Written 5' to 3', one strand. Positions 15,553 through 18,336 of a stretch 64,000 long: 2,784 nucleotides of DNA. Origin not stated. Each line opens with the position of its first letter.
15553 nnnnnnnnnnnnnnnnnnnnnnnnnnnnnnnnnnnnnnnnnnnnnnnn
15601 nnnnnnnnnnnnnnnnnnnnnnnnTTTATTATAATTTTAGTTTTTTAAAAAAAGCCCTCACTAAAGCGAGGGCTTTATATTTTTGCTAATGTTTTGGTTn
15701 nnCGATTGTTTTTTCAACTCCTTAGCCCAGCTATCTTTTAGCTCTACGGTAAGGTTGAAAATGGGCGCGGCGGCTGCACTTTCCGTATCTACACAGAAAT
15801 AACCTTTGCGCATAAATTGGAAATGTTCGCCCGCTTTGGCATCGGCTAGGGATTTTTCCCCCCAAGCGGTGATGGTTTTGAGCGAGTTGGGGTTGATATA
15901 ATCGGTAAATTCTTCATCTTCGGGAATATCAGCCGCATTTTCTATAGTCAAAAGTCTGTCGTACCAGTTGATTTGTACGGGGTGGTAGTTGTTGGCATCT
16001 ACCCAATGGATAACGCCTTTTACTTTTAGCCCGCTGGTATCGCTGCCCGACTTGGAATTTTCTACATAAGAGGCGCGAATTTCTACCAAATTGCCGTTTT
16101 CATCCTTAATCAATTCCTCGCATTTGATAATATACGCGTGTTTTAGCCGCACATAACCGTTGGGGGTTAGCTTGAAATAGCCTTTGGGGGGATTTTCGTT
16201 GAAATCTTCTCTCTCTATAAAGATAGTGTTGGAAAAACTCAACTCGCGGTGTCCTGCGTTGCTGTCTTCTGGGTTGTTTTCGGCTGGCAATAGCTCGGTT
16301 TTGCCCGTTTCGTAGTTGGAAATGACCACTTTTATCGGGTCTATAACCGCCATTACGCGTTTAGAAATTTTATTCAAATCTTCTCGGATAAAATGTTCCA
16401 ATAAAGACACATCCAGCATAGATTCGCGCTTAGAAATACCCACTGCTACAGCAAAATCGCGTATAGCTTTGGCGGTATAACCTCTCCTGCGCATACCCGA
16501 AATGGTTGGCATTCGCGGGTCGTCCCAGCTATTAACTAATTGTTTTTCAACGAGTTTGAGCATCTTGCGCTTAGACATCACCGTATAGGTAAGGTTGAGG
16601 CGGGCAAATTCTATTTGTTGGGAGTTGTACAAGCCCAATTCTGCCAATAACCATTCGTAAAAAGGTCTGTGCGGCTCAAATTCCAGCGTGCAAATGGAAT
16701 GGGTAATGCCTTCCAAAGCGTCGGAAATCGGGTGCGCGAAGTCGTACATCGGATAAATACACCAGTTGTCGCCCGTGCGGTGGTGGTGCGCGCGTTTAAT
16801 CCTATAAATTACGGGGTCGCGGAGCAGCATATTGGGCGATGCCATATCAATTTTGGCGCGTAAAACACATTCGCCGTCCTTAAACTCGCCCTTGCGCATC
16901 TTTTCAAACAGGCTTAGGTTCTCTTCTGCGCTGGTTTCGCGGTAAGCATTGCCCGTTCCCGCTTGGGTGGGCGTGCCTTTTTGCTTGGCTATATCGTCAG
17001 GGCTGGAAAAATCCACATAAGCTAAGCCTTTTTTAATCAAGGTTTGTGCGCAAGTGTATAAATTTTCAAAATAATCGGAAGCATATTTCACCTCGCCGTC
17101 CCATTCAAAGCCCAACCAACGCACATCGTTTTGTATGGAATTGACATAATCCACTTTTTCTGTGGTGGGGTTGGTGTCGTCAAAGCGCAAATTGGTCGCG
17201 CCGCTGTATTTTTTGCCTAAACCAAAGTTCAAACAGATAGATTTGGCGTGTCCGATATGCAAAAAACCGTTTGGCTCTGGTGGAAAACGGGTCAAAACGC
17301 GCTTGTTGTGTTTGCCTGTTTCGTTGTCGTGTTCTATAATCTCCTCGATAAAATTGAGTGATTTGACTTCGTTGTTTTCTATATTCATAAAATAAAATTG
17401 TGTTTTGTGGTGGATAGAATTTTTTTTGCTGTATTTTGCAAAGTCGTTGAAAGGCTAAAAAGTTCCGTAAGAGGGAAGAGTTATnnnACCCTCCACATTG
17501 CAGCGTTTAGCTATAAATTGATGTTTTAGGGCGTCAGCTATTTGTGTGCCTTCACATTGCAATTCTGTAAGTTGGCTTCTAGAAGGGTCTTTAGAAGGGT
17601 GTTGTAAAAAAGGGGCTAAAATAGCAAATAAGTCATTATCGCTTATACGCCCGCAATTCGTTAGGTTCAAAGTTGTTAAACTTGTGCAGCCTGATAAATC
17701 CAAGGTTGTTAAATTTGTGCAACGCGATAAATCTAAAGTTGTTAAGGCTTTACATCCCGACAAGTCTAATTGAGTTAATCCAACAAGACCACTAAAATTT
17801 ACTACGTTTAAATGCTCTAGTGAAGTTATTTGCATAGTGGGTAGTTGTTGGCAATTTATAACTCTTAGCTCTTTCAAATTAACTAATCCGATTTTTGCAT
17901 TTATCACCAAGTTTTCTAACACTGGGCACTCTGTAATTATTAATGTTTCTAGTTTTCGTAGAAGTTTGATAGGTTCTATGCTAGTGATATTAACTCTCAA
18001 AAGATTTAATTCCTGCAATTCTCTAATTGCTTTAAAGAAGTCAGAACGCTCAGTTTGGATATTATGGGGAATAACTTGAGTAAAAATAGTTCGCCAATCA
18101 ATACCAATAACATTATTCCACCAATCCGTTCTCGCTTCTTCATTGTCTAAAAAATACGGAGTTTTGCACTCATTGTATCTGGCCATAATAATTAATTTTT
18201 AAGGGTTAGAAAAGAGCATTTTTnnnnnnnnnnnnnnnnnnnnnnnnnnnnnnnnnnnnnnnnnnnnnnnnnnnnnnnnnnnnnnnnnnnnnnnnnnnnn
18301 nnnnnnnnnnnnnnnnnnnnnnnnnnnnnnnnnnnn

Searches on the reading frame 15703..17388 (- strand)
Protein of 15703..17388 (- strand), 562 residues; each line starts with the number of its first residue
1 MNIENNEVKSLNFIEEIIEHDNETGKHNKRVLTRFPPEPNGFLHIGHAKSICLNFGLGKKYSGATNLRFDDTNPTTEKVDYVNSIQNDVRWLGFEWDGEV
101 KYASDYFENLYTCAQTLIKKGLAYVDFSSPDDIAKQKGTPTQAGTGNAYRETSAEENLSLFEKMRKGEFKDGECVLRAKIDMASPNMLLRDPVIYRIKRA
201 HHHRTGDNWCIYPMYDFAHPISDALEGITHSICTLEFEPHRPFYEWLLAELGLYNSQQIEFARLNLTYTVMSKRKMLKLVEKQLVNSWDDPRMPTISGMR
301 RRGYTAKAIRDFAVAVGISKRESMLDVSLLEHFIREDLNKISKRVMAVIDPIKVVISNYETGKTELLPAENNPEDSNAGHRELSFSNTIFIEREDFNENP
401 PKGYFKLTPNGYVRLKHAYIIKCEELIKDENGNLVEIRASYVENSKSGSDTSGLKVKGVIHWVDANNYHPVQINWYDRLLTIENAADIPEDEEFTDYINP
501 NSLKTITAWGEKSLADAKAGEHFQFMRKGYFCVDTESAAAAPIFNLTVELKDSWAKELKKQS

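Call 3: search_protein_families(library=pfam, proteins=[window:15703-17388:-], max_evalue=0.1)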
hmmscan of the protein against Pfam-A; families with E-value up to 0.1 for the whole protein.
window:15703-17388:- (562 aa): 3 families
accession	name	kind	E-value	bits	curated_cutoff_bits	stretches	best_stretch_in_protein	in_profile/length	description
PF00749.27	tRNA-synt_1c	-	2.4e-105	352.3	23.4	1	31-339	2-313/314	tRNA synthetases class I (E and Q), catalytic domain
PF03950.23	tRNA-synt_1c_C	-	1.4e-25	89.8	23.9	1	343-441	2-90/91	tRNA synthetases class I (E and Q), anti-codon binding domain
PF20974.2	tRNA-synt_1c_C2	-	2.2e-21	76.8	23.9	1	459-534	1-69/69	tRNA synthetases class I (E and Q), anti-codon binding domain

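Call 20: find_related_loci(query=window:15703-17388:-, collection=genome_contigs, flank=8000)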
Query window:15703-17388:- (562 aa) in genome_contigs; peptide patterns used: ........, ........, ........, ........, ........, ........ (x = any residue, [..] = any of these).
550 stretches matched a pattern; 529 encode a relative of the query (tblastn E <= 1e-3); the best 80 are kept; 80 distinct loci.
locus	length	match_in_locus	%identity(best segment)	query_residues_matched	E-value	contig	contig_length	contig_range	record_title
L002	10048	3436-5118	63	1-560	0e+0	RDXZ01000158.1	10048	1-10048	MAG: Bacteroidetes bacterium isolate PH2015_09S_30_10 PH2015_09S_scaffold_397, whole genome shotgun sequence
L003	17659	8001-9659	64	6-560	0e+0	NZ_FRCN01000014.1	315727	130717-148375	Chitinophaga sp. CF418, whole genome shotgun sequence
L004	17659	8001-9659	63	6-560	0e+0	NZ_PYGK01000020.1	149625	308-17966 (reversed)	Chitinophaga ginsengisoli strain DSM 18107 Ga0180988_120, whole genome shotgun sequence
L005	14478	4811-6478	64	7-560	0e+0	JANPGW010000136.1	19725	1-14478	MAG: Saprospiraceae bacterium isolate VAR_69_metabat_271 VAR_69_k141_1861507, whole genome shotgun sequence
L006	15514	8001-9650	63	6-558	0e+0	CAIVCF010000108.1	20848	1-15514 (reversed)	MAG: uncultured Chitinophagaceae bacterium isolate AM-lipid-02-D4_bin-0365 genome assembly, contig: bin-0365:108/261, wh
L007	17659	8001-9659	62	6-560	0e+0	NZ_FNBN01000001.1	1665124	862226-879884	Chitinophaga filiformis strain DSM 527, whole genome shotgun sequence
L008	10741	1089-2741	63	6-560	0e+0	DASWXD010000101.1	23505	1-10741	MAG TPA_asm: Sediminibacterium sp. isolate SMAG_U3675 k141_402459, whole genome shotgun sequence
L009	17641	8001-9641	63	6-556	0e+0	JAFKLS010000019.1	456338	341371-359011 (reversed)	MAG: Sphingobacteriia bacterium isolate SCN18_14_9_16_R3_B_37_82 SCN18_14_9_16_R3_B_scaffold_17, whole genome shotgun se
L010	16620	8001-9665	62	2-560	0e+0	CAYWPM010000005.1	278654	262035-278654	MAG TPA_asm: uncultured Sediminibacterium sp. isolate SRP292972_co1_69 genome assembly, contig: NODE_55_length_278654_co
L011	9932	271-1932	62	6-560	0e+0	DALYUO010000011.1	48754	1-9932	MAG TPA_asm: Pararcticibacter sp. isolate CTOTU47242 NODE_154_length_48754_cov_2.703218, whole genome shotgun sequence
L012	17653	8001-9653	62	6-560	0e+0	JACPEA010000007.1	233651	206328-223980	MAG: Bacteroidetes bacterium isolate NC_groundwater_323_Ag_B-0.1um_47_15 GD18-4_B1_scaffold_501297, whole genome shotgun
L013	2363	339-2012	61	1-560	0e+0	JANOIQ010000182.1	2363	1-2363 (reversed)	MAG: Chitinophagaceae bacterium isolate SOY_63_metabat_175 SOY_63_k141_5300200, whole genome shotgun sequence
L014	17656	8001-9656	62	7-561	0e+0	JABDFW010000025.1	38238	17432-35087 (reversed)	MAG: Bacteroidetes bacterium isolate BWOrgHeat_Nextera38_MAG2 3300020992.a:Ga0206922_1038, whole genome shotgun sequence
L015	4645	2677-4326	63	6-556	0e+0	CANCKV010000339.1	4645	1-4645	MAG: Chitinophagaceae bacterium isolate JR-MC-G-240519-18 genome assembly, contig: JR-MC-G-240519-C27035, whole genome s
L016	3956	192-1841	63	6-556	0e+0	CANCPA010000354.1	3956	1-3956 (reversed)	MAG: Chitinophagaceae bacterium isolate JR-MC-I-240519-121 genome assembly, contig: JR-MC-I-240519-C33840, whole genome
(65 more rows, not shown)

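Call 73: find_homologous_proteins(query=window:15703-17388:-, max_evalue=1e-100)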
Query window:15703-17388:- (562 aa): 8000 proteins with E <= 1e-100 among 8000 candidates; the best 120 are listed.
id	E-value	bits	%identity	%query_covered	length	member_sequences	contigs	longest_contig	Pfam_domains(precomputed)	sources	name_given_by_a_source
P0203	0.0e+0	1309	100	100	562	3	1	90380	PF20974.3,PF00749.28,PF03950.24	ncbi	-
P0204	0.0e+0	1155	88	100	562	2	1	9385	PF20974.3,PF00749.28,PF03950.24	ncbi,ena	-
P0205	3.6e-259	879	66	99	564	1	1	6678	PF20974.3,PF00749.28,PF03950.24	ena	-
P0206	4.8e-259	879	66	99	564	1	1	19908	PF20974.3,PF00749.28,PF03950.24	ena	-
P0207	3.4e-258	876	68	98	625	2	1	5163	PF20974.3,PF00749.28,PF03950.24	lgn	-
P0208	3.8e-258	876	68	98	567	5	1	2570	PF20974.3,PF00749.28,PF03950.24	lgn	-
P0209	6.5e-256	869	65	99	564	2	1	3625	PF20974.3,PF00749.28,PF03950.24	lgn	-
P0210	3.2e-251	853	64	99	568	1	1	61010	PF20974.3,PF00749.28,PF03950.24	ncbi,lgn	-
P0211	4.7e-245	833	64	100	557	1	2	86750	PF20974.3,PF00749.28,PF03950.24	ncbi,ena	-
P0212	8.4e-245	832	64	100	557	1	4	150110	PF20974.3,PF00749.28,PF03950.24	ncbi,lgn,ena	-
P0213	2.7e-244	830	63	99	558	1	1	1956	PF20974.3,PF00749.28,PF03950.24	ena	-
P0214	1.5e-243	828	65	99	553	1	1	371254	PF20974.3,PF00749.28,PF03950.24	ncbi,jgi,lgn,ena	-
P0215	3.1e-243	827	63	99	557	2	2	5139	PF20974.3,PF00749.28,PF03950.24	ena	-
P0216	4.2e-243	826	63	98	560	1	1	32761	PF20974.3,PF00749.28,PF03950.24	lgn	-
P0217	4.9e-243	826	63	100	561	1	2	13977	PF20974.3,PF00749.28,PF03950.24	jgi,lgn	jgi:glutaminyl-tRNA synthetase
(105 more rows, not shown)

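Call 74: list_cluster_members(proteins=[P0203, P0204])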
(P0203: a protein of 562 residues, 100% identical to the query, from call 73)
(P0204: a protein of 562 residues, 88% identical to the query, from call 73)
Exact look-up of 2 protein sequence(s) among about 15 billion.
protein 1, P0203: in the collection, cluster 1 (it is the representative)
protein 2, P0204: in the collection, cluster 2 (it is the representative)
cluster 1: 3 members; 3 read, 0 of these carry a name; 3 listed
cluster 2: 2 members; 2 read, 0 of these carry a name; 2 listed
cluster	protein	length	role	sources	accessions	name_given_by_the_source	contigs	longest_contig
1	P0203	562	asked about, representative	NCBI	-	-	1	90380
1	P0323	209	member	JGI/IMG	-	-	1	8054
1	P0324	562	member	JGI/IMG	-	-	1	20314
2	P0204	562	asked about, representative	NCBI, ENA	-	-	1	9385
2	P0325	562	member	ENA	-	-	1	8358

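Call 75: find_encoding_contigs(protein=P0206, flank=8000, max_places=2)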
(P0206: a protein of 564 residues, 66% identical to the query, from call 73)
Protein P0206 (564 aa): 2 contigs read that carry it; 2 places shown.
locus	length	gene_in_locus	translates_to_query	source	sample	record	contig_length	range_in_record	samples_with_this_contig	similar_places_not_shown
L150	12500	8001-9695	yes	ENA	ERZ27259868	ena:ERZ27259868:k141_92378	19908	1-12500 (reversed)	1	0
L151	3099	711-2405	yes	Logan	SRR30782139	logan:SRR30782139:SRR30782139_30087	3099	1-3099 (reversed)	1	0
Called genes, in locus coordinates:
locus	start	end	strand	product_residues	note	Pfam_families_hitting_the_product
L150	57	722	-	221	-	PF00571:CBS (weak)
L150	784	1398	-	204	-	PF00117:GATase, PF07722:Peptidase_C26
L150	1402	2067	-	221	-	PF23598:LRR_14 (weak), PF12799:LRR_4 (faint), PF13855:LRR_8 (faint), PF00560:LRR_1 (faint), PF23598:LRR_14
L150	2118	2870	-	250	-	PF02674:Colicin_V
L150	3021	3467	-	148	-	PF09424:YqeY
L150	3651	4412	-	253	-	PF01925:TauE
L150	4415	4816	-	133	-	PF00903:Glyoxalase, PF13468:Glyoxalase_3, PF13669:Glyoxalase_4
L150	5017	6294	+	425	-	PF02403:Seryl_tRNA_N, PF00587:tRNA-synt_2b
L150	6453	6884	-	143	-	PF01042:Ribonuc_L-PSP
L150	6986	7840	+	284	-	-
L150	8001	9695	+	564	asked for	PF00749:tRNA-synt_1c, PF03950:tRNA-synt_1c_C, PF20974:tRNA-synt_1c_C2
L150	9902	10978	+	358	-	PF11276:DUF3078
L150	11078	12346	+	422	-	PF01979:Amidohydro_1, PF07969:Amidohydro_3 (faint)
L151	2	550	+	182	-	?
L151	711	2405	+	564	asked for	PF00749:tRNA-synt_1c, PF03950:tRNA-synt_1c_C, PF20974:tRNA-synt_1c_C2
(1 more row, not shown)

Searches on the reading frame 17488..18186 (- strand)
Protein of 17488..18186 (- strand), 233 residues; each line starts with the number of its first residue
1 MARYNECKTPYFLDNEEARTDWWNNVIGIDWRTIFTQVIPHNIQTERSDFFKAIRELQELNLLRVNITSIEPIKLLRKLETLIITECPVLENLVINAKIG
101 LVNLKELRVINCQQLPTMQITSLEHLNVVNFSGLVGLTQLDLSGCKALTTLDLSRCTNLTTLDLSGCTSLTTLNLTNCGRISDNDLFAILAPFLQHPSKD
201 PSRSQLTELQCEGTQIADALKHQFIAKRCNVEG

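Call 26: search_protein_families(library=pfam, proteins=[window:17488-18186:-], max_evalue=0.001)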
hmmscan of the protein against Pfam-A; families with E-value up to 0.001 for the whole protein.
window:17488-18186:- (233 aa): 8 families
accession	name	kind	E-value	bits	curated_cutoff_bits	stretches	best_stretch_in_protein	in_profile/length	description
PF12799.13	LRR_4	-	5.2e-11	42.9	27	1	147-183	2-38/44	Leucine Rich repeats (2 copies)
PF13855.12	LRR_8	-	5.9e-07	29.6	27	0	144-178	23-59/61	Leucine rich repeat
PF23952.1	LRR_EndoS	-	8.5e-07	29.6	27.9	1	128-179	35-93/116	Endo-beta-N-acetylglucosaminidase EndoS LRR domain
PF25013.1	LRR_Zer-1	-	2.9e-05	24.7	27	0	143-182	5-44/137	Zer-1-like, Leucine-rich repeats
PF23622.1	LRR_At1g61320_AtMIF1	-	3e-05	24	26.9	0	52-133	89-170/384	At1g61320/AtMIF1, LRR domain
PF23247.1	LRR_RPS2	-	0.00012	22.5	27.9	1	56-162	32-139/160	Plant disease resistance protein RPS2-like, leucine-rich repeats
PF13516.12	LRR_6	-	0.00012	22.3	23.4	0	167-189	2-23/24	Leucine Rich repeat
PF25019.1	LRR_R13L1-DRL21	-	0.00071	19.9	27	0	122-178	70-127/127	R13L1/DRL21 LRRs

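Call 28: search_protein_families(library=padloc, proteins=[window:17488-18186:-], max_evalue=0.001)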
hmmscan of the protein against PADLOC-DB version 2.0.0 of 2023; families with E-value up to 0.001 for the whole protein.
window:17488-18186:- (233 aa): 0 families
